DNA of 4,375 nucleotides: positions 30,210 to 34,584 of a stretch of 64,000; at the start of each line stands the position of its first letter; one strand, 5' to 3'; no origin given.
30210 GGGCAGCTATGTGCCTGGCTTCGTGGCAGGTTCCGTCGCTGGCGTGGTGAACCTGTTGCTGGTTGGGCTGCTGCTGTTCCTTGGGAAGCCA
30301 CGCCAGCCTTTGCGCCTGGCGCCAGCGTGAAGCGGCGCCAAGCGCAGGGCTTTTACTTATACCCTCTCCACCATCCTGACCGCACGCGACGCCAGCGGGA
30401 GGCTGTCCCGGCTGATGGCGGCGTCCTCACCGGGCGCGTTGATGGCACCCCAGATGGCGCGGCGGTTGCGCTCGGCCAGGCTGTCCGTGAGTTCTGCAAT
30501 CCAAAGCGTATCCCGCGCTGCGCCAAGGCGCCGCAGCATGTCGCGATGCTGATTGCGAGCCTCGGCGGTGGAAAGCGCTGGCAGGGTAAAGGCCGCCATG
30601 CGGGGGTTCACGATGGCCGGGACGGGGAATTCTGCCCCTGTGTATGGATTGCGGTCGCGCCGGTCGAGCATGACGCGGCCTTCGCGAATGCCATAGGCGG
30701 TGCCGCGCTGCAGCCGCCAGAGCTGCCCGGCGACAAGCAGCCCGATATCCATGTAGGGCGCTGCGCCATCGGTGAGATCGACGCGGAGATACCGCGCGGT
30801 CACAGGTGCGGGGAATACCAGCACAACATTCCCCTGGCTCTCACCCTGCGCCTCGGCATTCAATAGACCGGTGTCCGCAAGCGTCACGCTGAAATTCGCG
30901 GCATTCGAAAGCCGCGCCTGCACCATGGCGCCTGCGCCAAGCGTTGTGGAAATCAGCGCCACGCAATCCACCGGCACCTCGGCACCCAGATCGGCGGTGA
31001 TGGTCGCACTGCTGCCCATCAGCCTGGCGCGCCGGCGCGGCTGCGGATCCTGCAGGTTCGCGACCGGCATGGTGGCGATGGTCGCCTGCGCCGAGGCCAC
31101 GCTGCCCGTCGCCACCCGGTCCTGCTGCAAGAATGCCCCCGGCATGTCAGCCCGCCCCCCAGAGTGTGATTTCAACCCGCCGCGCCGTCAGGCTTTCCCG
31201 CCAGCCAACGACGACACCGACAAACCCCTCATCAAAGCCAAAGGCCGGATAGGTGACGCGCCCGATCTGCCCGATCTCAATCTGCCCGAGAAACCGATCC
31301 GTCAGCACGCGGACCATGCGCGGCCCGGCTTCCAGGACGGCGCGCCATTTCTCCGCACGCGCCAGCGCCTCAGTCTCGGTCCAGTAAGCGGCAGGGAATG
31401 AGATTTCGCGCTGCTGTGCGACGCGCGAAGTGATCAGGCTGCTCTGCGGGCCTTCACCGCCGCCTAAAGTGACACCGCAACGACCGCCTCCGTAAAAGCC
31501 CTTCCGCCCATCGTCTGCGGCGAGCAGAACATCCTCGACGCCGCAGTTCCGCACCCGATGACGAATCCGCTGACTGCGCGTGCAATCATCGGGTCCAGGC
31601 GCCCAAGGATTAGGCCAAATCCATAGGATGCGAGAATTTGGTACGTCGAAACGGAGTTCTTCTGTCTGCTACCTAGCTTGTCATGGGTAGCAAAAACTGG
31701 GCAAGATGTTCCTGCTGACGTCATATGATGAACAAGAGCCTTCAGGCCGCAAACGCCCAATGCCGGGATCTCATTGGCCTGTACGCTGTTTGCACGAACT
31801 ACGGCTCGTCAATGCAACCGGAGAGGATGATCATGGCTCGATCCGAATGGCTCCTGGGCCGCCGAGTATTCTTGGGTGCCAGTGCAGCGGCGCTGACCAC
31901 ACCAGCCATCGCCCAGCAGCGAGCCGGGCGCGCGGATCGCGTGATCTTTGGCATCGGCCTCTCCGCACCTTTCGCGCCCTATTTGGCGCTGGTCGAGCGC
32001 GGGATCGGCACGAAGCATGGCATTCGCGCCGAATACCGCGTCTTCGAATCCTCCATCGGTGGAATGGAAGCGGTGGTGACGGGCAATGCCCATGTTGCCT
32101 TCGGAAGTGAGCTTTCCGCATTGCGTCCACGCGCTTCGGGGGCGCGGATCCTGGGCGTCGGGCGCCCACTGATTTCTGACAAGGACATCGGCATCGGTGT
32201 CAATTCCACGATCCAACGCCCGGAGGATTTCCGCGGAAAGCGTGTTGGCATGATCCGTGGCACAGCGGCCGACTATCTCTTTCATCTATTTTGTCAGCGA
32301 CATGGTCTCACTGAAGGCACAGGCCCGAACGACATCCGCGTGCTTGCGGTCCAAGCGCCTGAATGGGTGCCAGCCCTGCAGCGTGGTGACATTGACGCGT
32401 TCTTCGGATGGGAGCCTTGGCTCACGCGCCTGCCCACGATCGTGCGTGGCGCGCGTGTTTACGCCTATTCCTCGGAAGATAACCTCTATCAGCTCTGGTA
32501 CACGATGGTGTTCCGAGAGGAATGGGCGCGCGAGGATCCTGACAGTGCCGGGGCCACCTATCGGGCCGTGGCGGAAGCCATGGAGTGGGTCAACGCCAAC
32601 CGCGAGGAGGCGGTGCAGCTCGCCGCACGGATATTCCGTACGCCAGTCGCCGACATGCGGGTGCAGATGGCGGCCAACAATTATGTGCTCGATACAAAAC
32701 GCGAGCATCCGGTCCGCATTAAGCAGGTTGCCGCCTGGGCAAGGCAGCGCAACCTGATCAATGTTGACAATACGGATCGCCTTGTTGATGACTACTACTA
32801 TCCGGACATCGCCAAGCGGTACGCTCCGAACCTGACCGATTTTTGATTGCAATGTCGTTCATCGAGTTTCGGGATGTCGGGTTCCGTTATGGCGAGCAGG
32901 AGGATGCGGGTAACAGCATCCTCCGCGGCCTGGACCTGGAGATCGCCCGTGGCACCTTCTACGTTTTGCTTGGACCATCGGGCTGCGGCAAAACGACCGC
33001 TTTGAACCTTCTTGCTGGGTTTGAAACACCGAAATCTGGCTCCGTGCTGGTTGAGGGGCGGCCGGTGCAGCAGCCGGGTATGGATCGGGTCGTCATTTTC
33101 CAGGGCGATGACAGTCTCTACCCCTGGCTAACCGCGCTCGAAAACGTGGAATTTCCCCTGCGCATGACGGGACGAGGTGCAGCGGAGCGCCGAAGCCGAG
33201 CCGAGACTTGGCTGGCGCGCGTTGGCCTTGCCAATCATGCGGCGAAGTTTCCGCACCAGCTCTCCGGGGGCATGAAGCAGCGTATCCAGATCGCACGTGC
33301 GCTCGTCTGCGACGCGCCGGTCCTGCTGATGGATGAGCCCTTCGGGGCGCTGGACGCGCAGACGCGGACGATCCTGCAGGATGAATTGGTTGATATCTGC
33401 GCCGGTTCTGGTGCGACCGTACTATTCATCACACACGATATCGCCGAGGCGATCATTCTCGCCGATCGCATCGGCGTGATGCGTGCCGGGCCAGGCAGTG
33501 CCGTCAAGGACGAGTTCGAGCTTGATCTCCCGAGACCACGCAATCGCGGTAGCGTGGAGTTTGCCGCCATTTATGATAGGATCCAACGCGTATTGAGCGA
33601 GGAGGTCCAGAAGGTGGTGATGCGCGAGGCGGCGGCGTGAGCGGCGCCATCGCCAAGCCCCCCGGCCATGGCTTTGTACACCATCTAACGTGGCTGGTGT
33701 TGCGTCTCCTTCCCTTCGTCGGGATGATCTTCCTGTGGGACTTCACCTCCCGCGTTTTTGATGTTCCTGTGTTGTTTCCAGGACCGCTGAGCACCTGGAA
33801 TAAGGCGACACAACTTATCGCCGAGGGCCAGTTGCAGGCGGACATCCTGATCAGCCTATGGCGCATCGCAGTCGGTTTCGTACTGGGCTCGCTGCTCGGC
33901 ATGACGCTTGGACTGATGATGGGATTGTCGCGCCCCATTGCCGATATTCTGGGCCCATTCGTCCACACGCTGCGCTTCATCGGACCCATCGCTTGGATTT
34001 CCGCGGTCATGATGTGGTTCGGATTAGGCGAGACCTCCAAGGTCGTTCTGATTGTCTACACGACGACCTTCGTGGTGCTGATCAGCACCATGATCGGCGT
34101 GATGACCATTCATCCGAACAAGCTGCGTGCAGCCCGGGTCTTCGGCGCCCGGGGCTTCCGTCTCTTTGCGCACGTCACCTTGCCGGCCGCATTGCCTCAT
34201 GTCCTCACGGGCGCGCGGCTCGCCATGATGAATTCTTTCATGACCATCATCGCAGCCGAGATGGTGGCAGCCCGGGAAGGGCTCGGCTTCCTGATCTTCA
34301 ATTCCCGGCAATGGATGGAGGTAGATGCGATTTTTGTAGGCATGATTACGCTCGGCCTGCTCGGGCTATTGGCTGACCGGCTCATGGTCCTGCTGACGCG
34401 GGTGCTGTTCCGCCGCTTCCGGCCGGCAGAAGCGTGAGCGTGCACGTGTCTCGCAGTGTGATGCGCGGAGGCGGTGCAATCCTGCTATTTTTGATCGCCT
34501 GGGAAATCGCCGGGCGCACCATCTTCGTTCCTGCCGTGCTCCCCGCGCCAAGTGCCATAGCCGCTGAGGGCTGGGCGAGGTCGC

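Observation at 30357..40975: Array of three diverged phage tail-gene copies, each followed by a different metabolic cassette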

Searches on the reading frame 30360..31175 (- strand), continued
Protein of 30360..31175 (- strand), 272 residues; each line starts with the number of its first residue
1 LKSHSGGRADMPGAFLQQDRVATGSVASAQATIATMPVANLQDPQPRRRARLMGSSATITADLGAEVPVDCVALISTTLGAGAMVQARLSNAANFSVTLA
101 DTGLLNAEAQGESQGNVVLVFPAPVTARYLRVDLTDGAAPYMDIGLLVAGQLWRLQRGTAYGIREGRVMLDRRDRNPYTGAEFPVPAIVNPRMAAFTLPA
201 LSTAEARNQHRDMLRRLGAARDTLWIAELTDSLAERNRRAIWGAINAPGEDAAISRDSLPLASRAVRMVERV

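Call 83: search_protein_families(library=pfam, proteins=[L026:3348-4661:-, L026:4668-5162:-, L026:5162-6196:-, L025:8061-9023:-, L025:9023-10105:-, L025:9801-10712:-, L025:10719-11699:-, L001:10875-11234:+, L001:11237-11542:+, L001:11901-12344:+], max_evalue=0.001)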
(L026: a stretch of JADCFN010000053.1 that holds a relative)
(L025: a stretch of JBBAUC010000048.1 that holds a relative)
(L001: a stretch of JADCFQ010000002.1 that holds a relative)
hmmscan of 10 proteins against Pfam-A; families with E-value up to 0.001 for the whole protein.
L026:3348-4661:- (438 aa): 1 family
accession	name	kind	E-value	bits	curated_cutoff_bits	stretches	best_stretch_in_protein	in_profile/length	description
PF06808.19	DctM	-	7.1e-91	305.5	23.8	1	13-428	3-411/413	Tripartite ATP-independent periplasmic transporter, DctM component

L026:4668-5162:- (165 aa): 1 family
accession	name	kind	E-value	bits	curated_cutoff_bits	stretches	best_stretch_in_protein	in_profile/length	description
PF04290.18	DctQ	-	6.3e-19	68.6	28.3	1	26-149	2-124/132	Tripartite ATP-independent periplasmic transporters, DctQ component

L026:5162-6196:- (345 aa): 1 family
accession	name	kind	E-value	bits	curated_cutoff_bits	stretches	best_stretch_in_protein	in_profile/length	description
PF03480.18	DctP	-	5.8e-51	173.9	23.4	1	46-316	14-281/286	Bacterial extracellular solute-binding protein, family 7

L025:8061-9023:- (321 aa): 1 family
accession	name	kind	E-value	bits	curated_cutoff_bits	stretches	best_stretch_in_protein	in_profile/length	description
PF03401.19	TctC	-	1.2e-49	169.7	27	1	46-320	1-273/274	Tripartite tricarboxylate transporter family receptor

L025:9023-10105:- (361 aa): 0 families

L025:9801-10712:- (304 aa): 1 family
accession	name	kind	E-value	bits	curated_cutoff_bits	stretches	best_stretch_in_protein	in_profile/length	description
PF01522.26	Polysacc_deac_1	-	2.3e-15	57.1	23.1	1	68-174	5-111/124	Polysaccharide deacetylase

L025:10719-11699:- (327 aa): 1 family
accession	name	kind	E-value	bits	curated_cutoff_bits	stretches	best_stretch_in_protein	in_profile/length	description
PF17645.6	Amdase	-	6.9e-12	45.9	25.9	1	130-308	49-228/228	Arylmalonate decarboxylase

L001:10875-11234:+ (120 aa): 0 families

L001:11237-11542:+ (102 aa): 0 families

L001:11901-12344:+ (148 aa): 0 families

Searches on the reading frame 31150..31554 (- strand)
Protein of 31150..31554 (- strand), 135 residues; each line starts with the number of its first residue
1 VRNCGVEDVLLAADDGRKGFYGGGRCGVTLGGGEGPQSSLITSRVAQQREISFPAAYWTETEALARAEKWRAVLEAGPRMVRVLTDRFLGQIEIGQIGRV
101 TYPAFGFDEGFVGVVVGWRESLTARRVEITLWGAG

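Call 7: search_protein_families(library=pfam, proteins=[window:31150-31554:-], max_evalue=0.1)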
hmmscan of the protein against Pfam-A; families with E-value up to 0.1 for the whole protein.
window:31150-31554:- (135 aa): 0 families

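Call 8: search_protein_families(library=phrogs, proteins=[window:31150-31554:-], max_evalue=0.1)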
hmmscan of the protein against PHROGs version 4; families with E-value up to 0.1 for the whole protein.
window:31150-31554:- (135 aa): 1 family
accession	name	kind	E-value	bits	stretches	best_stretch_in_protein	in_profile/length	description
phrog_8917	-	unknown function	1.3e-06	28.1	1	42-133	518-609/613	-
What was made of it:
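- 31150..31665 (-): Relic 1: C-terminal piece of the 519-570-aa phage protein X, which precedes gene A in intact prophages. Call 8: phrog_8917 C-terminal end.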

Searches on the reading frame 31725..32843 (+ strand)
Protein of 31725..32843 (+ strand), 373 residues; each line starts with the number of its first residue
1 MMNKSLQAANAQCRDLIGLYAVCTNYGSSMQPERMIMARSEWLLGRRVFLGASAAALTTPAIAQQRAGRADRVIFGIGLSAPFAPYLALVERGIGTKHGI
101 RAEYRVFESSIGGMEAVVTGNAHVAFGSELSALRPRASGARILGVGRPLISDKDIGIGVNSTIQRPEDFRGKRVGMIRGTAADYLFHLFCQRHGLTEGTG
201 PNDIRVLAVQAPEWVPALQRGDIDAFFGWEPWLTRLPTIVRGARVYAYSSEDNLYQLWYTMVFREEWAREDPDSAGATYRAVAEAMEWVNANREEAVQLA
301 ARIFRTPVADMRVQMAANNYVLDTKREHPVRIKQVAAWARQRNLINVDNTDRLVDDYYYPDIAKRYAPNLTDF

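Call 38: search_protein_families(library=pfam, proteins=[window:31725-32843:+], max_evalue=0.001)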
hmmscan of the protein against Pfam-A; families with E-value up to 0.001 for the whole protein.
window:31725-32843:+ (373 aa): 2 families
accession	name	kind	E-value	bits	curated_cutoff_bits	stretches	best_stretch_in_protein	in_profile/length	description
PF13379.11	NMT1_2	-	4.9e-14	53.2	24.7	1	170-299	122-250/252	NMT1-like family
PF09084.16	NMT1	-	1.5e-11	45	20.5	1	85-296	6-216/216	NMT1/THI5 like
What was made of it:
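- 31725..35198 (+): ABC importer operon: NMT1-type binding protein, ATPase and two permeases. It is convergent with gene A copy 2. Call 38.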

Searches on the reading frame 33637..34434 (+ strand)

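Call 38: search_protein_families(library=pfam, proteins=[window:33637-34434:+], max_evalue=0.001)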
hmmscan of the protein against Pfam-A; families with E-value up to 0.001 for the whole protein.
window:33637-34434:+ (266 aa): 1 family
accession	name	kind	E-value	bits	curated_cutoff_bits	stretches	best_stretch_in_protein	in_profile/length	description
PF00528.27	BPD_transp_1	-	2.2e-22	80.1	26.4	1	88-259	1-180/184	Binding-protein-dependent transport system inner membrane component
